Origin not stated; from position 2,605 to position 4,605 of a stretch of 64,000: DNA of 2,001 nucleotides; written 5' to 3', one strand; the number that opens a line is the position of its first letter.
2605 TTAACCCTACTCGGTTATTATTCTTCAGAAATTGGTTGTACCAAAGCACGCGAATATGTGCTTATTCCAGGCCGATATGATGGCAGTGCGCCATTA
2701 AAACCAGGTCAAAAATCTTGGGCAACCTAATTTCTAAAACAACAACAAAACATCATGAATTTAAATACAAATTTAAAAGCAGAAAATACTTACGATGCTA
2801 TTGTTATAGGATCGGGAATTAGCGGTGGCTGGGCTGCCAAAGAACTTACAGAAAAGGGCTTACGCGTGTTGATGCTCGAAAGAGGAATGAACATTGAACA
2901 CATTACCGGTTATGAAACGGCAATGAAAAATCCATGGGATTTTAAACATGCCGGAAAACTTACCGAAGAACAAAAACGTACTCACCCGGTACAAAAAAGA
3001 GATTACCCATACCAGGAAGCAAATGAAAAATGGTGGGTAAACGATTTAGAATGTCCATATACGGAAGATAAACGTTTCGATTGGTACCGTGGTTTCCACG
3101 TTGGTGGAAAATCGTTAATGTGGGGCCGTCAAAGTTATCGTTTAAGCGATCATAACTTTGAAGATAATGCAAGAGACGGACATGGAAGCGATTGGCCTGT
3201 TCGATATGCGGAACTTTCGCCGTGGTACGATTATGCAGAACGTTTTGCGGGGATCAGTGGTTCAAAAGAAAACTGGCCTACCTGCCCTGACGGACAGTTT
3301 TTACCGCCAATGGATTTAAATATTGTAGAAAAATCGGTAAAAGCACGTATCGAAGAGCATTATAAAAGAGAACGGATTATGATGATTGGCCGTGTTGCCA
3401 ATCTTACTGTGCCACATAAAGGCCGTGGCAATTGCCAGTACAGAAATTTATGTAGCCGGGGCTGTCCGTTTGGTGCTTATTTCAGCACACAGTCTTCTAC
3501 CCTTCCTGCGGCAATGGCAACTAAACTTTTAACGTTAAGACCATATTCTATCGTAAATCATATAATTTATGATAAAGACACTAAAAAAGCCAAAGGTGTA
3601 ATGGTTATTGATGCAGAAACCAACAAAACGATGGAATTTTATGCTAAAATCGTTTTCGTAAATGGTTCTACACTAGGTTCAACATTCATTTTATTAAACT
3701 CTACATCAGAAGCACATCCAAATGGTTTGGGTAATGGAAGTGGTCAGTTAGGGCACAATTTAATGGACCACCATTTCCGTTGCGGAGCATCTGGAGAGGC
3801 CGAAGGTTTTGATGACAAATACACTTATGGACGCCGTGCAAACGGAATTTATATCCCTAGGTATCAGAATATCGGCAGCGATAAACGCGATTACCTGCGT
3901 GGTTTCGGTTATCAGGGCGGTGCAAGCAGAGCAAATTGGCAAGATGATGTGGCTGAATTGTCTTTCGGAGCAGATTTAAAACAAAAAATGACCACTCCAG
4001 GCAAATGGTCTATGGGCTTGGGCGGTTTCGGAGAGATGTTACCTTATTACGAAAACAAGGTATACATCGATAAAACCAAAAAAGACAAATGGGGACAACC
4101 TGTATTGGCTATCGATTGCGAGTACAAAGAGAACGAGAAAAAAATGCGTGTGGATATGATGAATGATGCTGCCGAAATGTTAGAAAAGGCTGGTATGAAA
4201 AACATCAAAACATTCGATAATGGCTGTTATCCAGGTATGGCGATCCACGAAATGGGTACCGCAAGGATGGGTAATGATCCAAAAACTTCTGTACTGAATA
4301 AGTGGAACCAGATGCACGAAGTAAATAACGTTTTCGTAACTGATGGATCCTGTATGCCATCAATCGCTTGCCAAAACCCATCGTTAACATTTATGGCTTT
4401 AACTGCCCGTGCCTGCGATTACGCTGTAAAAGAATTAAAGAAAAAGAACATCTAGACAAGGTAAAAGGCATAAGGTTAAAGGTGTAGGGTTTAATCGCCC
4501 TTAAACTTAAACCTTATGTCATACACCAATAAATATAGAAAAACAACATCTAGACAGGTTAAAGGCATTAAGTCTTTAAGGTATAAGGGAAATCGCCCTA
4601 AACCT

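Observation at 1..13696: Expanded, co-directional oxidative glycoside/C-glycoside catabolic locus downstream of a TonB-dependent receptor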

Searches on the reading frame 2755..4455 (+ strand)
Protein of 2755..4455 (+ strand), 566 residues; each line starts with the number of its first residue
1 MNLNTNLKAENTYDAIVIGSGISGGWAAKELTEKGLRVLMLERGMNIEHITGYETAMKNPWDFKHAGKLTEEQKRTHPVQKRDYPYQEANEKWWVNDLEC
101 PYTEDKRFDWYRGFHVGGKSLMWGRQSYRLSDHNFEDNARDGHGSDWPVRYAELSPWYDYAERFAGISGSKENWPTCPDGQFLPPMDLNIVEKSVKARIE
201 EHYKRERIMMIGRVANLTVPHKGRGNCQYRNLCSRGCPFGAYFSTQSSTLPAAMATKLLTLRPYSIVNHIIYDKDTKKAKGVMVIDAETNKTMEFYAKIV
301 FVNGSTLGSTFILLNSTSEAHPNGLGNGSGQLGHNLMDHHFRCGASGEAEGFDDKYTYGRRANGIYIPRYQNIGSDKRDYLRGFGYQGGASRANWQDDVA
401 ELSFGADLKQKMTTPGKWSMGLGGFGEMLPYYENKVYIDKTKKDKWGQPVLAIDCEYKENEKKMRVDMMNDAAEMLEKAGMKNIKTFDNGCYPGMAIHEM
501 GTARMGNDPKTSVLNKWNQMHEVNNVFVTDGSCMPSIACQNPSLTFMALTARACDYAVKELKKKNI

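Call 5: search_protein_families(library=pfam, proteins=[window:2755-4455:+], max_evalue=0.01)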
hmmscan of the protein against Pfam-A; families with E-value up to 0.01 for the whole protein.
window:2755-4455:+ (566 aa): 7 families
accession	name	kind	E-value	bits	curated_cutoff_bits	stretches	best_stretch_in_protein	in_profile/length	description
PF05199.19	GMC_oxred_C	-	1.5e-23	84.3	24.6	1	430-549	1-138/139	GMC oxidoreductase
PF00732.25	GMC_oxred_N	-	2.1e-14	54.3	23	1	99-339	14-216/218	GMC oxidoreductase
PF01266.30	DAO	-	1.5e-05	25.1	27.9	1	14-62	1-50/353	FAD dependent oxidoreductase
PF13450.12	NAD_binding_8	-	0.00021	21.9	21.9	1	17-44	1-28/68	NAD(P)-binding Rossmann-like domain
PF00890.30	FAD_binding_2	-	0.001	18.8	20.4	1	14-46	1-33/414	FAD binding domain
PF01494.25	FAD_binding_3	-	0.002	17.8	22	0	13-43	2-32/349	FAD binding domain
PF07992.20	Pyr_redox_2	-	0.0032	17.4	26.1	1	13-46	1-34/291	Pyridine nucleotide-disulphide oxidoreductase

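Call 7: search_protein_families(library=ncbifam, proteins=[window:2755-4455:+], max_evalue=0.001)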
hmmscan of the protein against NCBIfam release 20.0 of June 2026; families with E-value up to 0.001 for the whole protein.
window:2755-4455:+ (566 aa): 16 families
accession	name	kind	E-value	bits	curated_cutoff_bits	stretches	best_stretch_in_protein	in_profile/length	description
TIGR02462.1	pyranose_ox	equivalog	1.7e-18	66.8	544.9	1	425-561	411-547/548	pyranose oxidase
NF058674.1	CholsOxChoxAB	equivalog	4.9e-14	51.7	850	2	494-556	469-531/535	cholesterol oxidase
NF002550.0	PRK02106.1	subfamily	2e-12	46.4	605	1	496-558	471-534/563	choline dehydrogenase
TIGR01810.1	betA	equivalog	2.8e-08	32.9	732.1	0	496-556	464-525/532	choline dehydrogenase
TIGR03970.1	mycofact_MftG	equivalog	1.4e-07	30.9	387.45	1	494-555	422-484/487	mycofactocin dehydrogenase MftG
TIGR02032.1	GG-red-SF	subfamily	1.2e-06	28.4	158.8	1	13-47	1-35/297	geranylgeranyl reductase family protein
NF053717.1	VnlPnlRedVprA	equivalog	2e-06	26.9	600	1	9-48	3-42/481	vinyl phenol reductase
TIGR04542.1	GMC_mycofac_2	equivalog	3.5e-05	23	400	0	469-552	339-420/425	mycofactocin system GMC family oxidoreductase MftG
TIGR02730.1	carot_isom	equivalog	6.9e-05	21.9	586.9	1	13-45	1-33/493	carotenoid isomerase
NF004829.0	PRK06183.1-3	subfamily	0.0001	21.2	390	0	8-44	4-40/520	bifunctional 3-(3-hydroxy-phenyl)propionate/3-hydroxycinnamic acid hydroxylase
NF008425.0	PRK11259.1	equivalog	0.00015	20.8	257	1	11-45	3-37/377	N-methyl-L-tryptophan oxidase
NF041080.1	DGGGPL_reductase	equivalog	0.00017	20.6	580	0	12-43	1-32/447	digeranylgeranylglycerophospholipid reductase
TIGR02023.1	BchP-ChlP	subfamily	0.00019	20.6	343.3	1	13-46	1-34/388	geranylgeranyl diphosphate reductase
NF003585.0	PRK05249.1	equivalog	0.00041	19.1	465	1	9-46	3-40/464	Si-specific NAD(P)(+) transhydrogenase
NF053556.1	prodigi_MAP_PigB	equivalog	0.00045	18.7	850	1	7-47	149-187/659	prodigiosin MAP biosynthesis oxidoreductase PigB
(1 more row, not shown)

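Call 8: search_solved_structures(query=window:2755-4455:+, max_evalue=0.001)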
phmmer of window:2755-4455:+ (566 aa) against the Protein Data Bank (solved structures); distinct sequences matched with E-value up to 0.001: 36.
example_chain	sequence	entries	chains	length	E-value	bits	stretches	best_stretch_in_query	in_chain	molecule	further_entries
6a2u_B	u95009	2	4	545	4.9e-30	108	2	13-340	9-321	Glucose dehydrogenase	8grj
8hdd_A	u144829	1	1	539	8.8e-30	107.1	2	13-340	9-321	Glucose dehydrogenase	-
8k6k_A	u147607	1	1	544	4.5e-29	104.8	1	13-563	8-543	Fructose dehydrogenase (N1146A) large subunit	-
8xcm_A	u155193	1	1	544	5.9e-29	104.4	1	13-563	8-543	Fructose dehydrogenase large subunit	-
8k6j_A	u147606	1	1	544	8.6e-29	103.9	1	13-563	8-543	Fructose dehydrogenase (H1147A) large subunit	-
7w2j_A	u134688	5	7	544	8.7e-29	103.8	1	13-563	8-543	Fructose dehydrogenase large subunit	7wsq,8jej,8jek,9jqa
8xcn_A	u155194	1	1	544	9.8e-28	100.4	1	13-563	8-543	Fructose dehydrogenase large subunit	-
3bly_A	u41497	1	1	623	6.9e-10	41.4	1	424-558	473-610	Pyranose oxidase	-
2f5v_A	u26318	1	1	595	8.1e-10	41.2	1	424-558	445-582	Pyranose 2-oxidase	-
2f6c_A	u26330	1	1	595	8.1e-10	41.2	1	424-558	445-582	Pyranose 2-oxidase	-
3k4j_A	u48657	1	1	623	8.7e-10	41.1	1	424-558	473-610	Pyranose 2-oxidase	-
4moe_A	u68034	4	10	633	8.8e-10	41.1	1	424-558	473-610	Pyranose 2-oxidase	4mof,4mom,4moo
3k4c_A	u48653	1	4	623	8.9e-10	41.1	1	424-558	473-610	Pyranose 2-oxidase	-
4moi_A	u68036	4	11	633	9e-10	41.1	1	424-558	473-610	Pyranose 2-oxidase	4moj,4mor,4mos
3fdy_A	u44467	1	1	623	9.1e-10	41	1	424-558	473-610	Pyranose oxidase (Pyranose 2-oxidase)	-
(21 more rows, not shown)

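Call 19: find_encoding_contigs(protein=window:2755-4455:+, flank=10000, max_places=6)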
Protein window:2755-4455:+ (566 aa): 9 contigs read that carry it; 5 places shown.
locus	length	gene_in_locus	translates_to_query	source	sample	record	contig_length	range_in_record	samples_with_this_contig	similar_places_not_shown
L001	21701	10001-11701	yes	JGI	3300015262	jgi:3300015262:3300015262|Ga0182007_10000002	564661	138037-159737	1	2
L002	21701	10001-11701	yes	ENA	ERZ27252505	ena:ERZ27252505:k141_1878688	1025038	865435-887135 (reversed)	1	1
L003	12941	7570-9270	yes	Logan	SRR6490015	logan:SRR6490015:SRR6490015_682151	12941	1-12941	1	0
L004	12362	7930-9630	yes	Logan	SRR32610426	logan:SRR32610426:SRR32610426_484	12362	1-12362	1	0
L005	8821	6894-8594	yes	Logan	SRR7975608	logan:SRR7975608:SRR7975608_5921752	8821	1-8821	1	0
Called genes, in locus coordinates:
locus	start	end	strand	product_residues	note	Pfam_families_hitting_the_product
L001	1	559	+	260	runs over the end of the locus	PF00756:Esterase (weak), PF02230:Abhydrolase_2, PF01738:DLH, PF00326:Peptidase_S9 (faint), PF12146:Hydrolase_4 (faint)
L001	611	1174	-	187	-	-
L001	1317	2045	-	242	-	PF20772:TACO1_YebC_N, PF01709:Transcrip_reg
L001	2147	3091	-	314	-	PF01073:3Beta_HSD (weak), PF01370:Epimerase, PF04321:RmlD_sub_bind, PF16363:GDP_Man_Dehyd, PF07993:NAD_binding_4 (weak)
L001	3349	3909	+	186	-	PF04542:Sigma70_r2 (weak), PF08281:Sigma70_r4_2, PF04545:Sigma70_r4 (weak), PF00196:GerE (faint)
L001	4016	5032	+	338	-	PF04773:FecR, PF16344:FecR_C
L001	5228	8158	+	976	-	PF13620:CarboxypepD_reg, PF13715:CarbopepD_reg_2, PF07715:Plug, PF00593:TonB_dep_Rec_b-barrel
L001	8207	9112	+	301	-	PF01261:AP_endonuc_2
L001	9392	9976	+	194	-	PF13618:Gluconate_2-dh3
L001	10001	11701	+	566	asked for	PF00732:GMC_oxred_N, PF01266:DAO (weak), PF05199:GMC_oxred_C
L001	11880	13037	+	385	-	PF01408:GFO_IDH_MocA, PF22725:GFO_IDH_MocA_C3, PF02894:GFO_IDH_MocA_C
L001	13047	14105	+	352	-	PF01261:AP_endonuc_2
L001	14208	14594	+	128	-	PF00034:Cytochrom_C, PF13442:Cytochrome_CBB3 (weak)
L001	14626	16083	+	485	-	PF01408:GFO_IDH_MocA, PF22725:GFO_IDH_MocA_C3 (faint), PF19051:GFO_IDH_MocA_C2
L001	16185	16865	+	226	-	PF06439:3keto-disac_hyd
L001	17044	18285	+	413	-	PF01306:LacY_symp, PF03825:Nuc_H_symport, PF07690:MFS_1, PF12832:MFS_1_like, PF26941:DUF8292 (weak), PF07690:MFS_1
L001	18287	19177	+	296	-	PF01261:AP_endonuc_2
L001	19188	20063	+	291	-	PF01261:AP_endonuc_2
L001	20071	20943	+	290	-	PF01261:AP_endonuc_2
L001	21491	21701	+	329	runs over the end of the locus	PF01118:Semialdhyde_dh, PF02774:Semialdhyde_dhC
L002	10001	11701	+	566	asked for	PF00732:GMC_oxred_N, PF01266:DAO (weak), PF05199:GMC_oxred_C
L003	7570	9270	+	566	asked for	PF00732:GMC_oxred_N, PF01266:DAO (weak), PF05199:GMC_oxred_C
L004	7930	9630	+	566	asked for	PF00732:GMC_oxred_N, PF01266:DAO (weak), PF05199:GMC_oxred_C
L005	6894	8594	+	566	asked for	PF00732:GMC_oxred_N, PF01266:DAO (weak), PF05199:GMC_oxred_C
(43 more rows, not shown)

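Call 23: find_homologous_proteins(query=window:2755-4455:+, max_evalue=1e-20)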
Query window:2755-4455:+ (566 aa): 8000 proteins with E <= 1e-20 among 8000 candidates; the best 120 are listed.
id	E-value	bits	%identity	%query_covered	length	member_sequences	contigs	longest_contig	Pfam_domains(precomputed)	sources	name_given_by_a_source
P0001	0.0e+0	1252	90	100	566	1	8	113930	PF05199.20,PF00732.26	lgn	-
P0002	0.0e+0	1226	89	100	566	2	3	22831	PF05199.20,PF00732.26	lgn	-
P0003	0.0e+0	1223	88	100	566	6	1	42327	PF05199.20,PF00732.26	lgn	-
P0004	0.0e+0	1221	88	100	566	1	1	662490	PF05199.20,PF00732.26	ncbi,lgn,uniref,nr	ncbi:GMC oxidoreductase [Pedobacter cryoconitis]|uniref:Choline dehydrogenase-like flavoprotein n=1 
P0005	0.0e+0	1220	89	100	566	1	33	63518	PF05199.20,PF00732.26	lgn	-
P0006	0.0e+0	1219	89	100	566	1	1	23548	PF05199.20,PF00732.26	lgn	-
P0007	0.0e+0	1219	89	100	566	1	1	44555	PF05199.20,PF00732.26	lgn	-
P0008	0.0e+0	1218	88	100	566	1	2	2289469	PF05199.20,PF00732.26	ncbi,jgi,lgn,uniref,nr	ncbi:choline dehydrogenase-like flavoprotein [Pedobacter cryoconitis]|uniref:Choline dehydrogenase-l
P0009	0.0e+0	1212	88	100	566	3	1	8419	PF05199.20,PF00732.26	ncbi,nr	ncbi:MAG: GMC family oxidoreductase, partial [Pedobacter sp.]|nr:GMC family oxidoreductase [Pedobact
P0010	0.0e+0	1211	88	100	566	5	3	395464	PF05199.20,PF00732.26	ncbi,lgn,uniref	ncbi:GMC oxidoreductase [Pedobacter sp.]|uniref:GMC oxidoreductase n=1 Tax=Pedobacter sp. TaxID=1411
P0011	0.0e+0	1210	88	100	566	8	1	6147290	PF05199.20,PF00732.26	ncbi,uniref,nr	ncbi:GMC family oxidoreductase [Pedobacter sp. PACM 27299]|uniref:GMC oxidoreductase n=1 Tax=Pedobac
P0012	0.0e+0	1204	87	100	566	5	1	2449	PF01266.31,PF05199.20,PF00732.26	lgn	-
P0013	0.0e+0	1195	86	100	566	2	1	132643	PF05199.20,PF00732.26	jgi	jgi:choline dehydrogenase-like flavoprotein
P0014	0.0e+0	1184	86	100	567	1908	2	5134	PF05199.20,PF00732.26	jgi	jgi:choline dehydrogenase-like flavoprotein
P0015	0.0e+0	1140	84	100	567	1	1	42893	PF05199.20,PF00732.26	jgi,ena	-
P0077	0.0e+0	1087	79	100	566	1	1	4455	PF01266.31,PF05199.20,PF00732.26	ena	-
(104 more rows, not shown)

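Call 25: find_related_loci(query=A1, collection=genome_contigs, flank=10000)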
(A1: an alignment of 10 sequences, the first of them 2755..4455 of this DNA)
Query A1 (566 aa) in genome_contigs; peptide patterns used: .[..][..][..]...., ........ (x = any residue, [..] = any of these).
600 stretches matched a pattern (row limit reached: there are more); 595 encode a relative of the query (tblastn E <= 1e-3); the best 80 are kept; 80 distinct loci.
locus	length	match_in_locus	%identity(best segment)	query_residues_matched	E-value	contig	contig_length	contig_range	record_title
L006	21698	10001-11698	99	1-566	0e+0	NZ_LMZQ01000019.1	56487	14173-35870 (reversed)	Pedobacter ginsenosidimutans strain KACC 14530 contig19, whole genome shotgun sequence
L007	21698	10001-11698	97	1-566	0e+0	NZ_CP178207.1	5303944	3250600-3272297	Pedobacter sp. KLB.chiD chromosome, complete genome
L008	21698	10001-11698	97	1-566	0e+0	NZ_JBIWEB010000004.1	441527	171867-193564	Pedobacter suwonensis strain NPDC097117 NPDC097117_222_G7.ctg-0004, whole genome shotgun sequence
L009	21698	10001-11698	97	1-566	0e+0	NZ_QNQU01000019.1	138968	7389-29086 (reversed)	Pedobacter miscanthi strain RS10 Scaffold19, whole genome shotgun sequence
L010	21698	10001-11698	96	1-566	0e+0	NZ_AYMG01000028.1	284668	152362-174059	Pedobacter jeongneungensis strain H1ai Contig28, whole genome shotgun sequence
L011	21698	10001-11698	96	1-566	0e+0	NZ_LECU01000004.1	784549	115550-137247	Pedobacter sp. BMA contig04, whole genome shotgun sequence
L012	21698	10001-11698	95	1-566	0e+0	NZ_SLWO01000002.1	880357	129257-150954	Pedobacter psychrotolerans strain DSM 103236 Ga0310516_102, whole genome shotgun sequence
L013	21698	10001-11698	95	1-566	0e+0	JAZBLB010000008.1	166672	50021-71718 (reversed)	MAG: Bacteroidota bacterium isolate AB055-bin8 NODE_33_length_166672_cov_42.522000, whole genome shotgun sequence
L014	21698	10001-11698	94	1-566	0e+0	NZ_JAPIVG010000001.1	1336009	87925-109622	Pedobacter sandarakinus strain AMB P.sandarikinus_contig_1, whole genome shotgun sequence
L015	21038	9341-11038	93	1-566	0e+0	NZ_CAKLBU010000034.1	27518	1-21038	Pedobacter sp. Leaf250, whole genome shotgun sequence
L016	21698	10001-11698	89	1-566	0e+0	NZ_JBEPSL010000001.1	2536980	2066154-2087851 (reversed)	Pedobacter africanus strain 2990 Ga0501451_01, whole genome shotgun sequence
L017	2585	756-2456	87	1-566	0e+0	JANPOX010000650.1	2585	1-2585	MAG: Bacteroidia bacterium isolate VAR_83_metabat_522 VAR_83_k141_2428169, whole genome shotgun sequence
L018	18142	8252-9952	87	1-566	0e+0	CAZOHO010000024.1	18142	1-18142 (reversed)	MAG TPA_asm: uncultured Flavobacterium sp. isolate SRP219642_co4_441 genome assembly, contig: NODE_5041_length_18142_cov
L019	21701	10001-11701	86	1-566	0e+0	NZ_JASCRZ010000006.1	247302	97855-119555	Flavobacterium algoritolerans strain LB1P51 L01_6, whole genome shotgun sequence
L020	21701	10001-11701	86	1-566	0e+0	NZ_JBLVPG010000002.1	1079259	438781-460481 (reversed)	Flavobacterium sp. LB2P44 L03_2, whole genome shotgun sequence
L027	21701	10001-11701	83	1-566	0e+0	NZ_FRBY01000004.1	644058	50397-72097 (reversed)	Flavobacterium saccharophilum strain DSM 1811, whole genome shotgun sequence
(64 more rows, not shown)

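Call 45: search_protein_families(library=pfam, proteins=[L001:3349-3909:+, L001:4016-5032:+, L001:5228-8158:+, L001:2147-3091:-, L001:611-1174:-], max_evalue=0.1)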
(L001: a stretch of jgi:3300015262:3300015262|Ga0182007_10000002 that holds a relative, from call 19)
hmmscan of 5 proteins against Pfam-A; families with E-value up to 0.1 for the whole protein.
L001:3349-3909:+ (186 aa): 8 families
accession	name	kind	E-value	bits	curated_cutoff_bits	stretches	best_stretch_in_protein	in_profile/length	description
PF08281.18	Sigma70_r4_2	-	1.6e-12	47.3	25.7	1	125-175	4-54/54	Sigma-70, region 4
PF04542.20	Sigma70_r2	-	2.1e-06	27.9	24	1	31-90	5-67/71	Sigma-70 region 2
PF04545.22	Sigma70_r4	-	2.2e-06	27.5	24.1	1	129-177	2-50/50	Sigma-70, region 4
PF00196.25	GerE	-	1.6e-05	24.9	23.5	1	145-176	15-46/57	Bacterial regulatory proteins, luxR family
PF04967.18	HTH_10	-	0.016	15.4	23.1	1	149-175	25-51/53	HTH DNA binding domain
PF07638.17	Sigma70_ECF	-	0.022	15.1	21.1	1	11-166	6-170/185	ECF sigma factor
PF12376.13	DUF3654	-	0.026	15.1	25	0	17-59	81-122/138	Protein of unknown function (DUF3654)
PF09968.15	DUF2202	-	0.026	14.7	22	1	33-112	76-157/162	Uncharacterized protein domain (DUF2202)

L001:4016-5032:+ (338 aa): 4 families
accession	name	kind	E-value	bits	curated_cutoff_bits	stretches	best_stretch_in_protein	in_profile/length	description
PF16344.10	FecR_C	-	1.4e-14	54.3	24.4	1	267-334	2-70/70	FecR, C-terminal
PF04773.18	FecR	-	2.8e-14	53.8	24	1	124-208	13-97/97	FecR protein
PF24086.1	DUF7371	-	0.045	13.9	27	1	123-221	6-97/199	Domain of unknown function (DUF7371)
PF13786.12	DUF4179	-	0.059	14.3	30.1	0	69-98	3-31/94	Domain of unknown function (DUF4179)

L001:5228-8158:+ (976 aa): 9 families
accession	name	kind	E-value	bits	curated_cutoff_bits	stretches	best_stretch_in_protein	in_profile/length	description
PF00593.30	TonB_dep_Rec_b-barrel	-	2.3e-26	94.1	27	1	439-930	18-436/436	TonB dependent receptor-like, beta-barrel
PF13715.12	CarbopepD_reg_2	-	3.2e-19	69.2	32.2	1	135-220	1-88/88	CarboxypepD_reg-like domain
PF13620.12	CarboxypepD_reg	-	3.4e-14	53.4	32.3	1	135-208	2-81/82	Carboxypeptidase regulatory-like domain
PF07715.20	Plug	-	1.9e-11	44.8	23.9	1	228-340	2-107/107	TonB-dependent Receptor Plug Domain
PF07660.19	STN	-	0.0016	18.6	28.4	1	69-117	2-50/52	Secretin and TonB N terminus short domain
PF02369.22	Big_1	-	0.0094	16.5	34.9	1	135-169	21-62/93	Bacterial Ig-like domain (group 1)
PF16371.11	MetallophosN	-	0.0095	16.6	35.6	1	137-181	1-41/77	N terminal of Calcineurin-like phosphoesterase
PF18903.5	DUF5659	-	0.021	15.1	23.6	0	398-443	18-63/75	Domain of unknown function (DUF5659)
PF25020.1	TTR_TEN1-4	-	0.033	14.5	27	1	133-171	7-47/86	Teneurin TTR-like domain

L001:2147-3091:- (314 aa): 6 families
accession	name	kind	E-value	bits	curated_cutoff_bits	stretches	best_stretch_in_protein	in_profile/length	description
PF01370.27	Epimerase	-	8.2e-30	104.4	20.9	1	5-233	1-231/240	NAD dependent epimerase/dehydratase family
PF16363.11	GDP_Man_Dehyd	-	6.7e-18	65.7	27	1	7-169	2-179/332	GDP-mannose 4,6 dehydratase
PF04321.23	RmlD_sub_bind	-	7.3e-13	48.7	27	1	4-161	2-143/287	RmlD substrate binding domain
PF01073.25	3Beta_HSD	-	2.5e-06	27.2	22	1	6-131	1-129/280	3-beta hydroxysteroid dehydrogenase/isomerase family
PF07993.18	NAD_binding_4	-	3.4e-06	26.8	20.1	1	88-217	106-252/258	Male sterility protein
PF02719.21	Polysacc_synt_2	-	8.5e-05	22.3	20.2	1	6-117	2-127/293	Polysaccharide biosynthesis protein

L001:611-1174:- (187 aa): 2 families
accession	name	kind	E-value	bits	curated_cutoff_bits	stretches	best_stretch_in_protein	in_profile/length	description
PF01797.21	Y1_Tnp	-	4.4e-05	24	23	1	10-126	4-121/121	Transposase IS200 like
PF18333.6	ssDNA_DBD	-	0.041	14.6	25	1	53-121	29-97/106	Non-canonical single-stranded DNA-binding domain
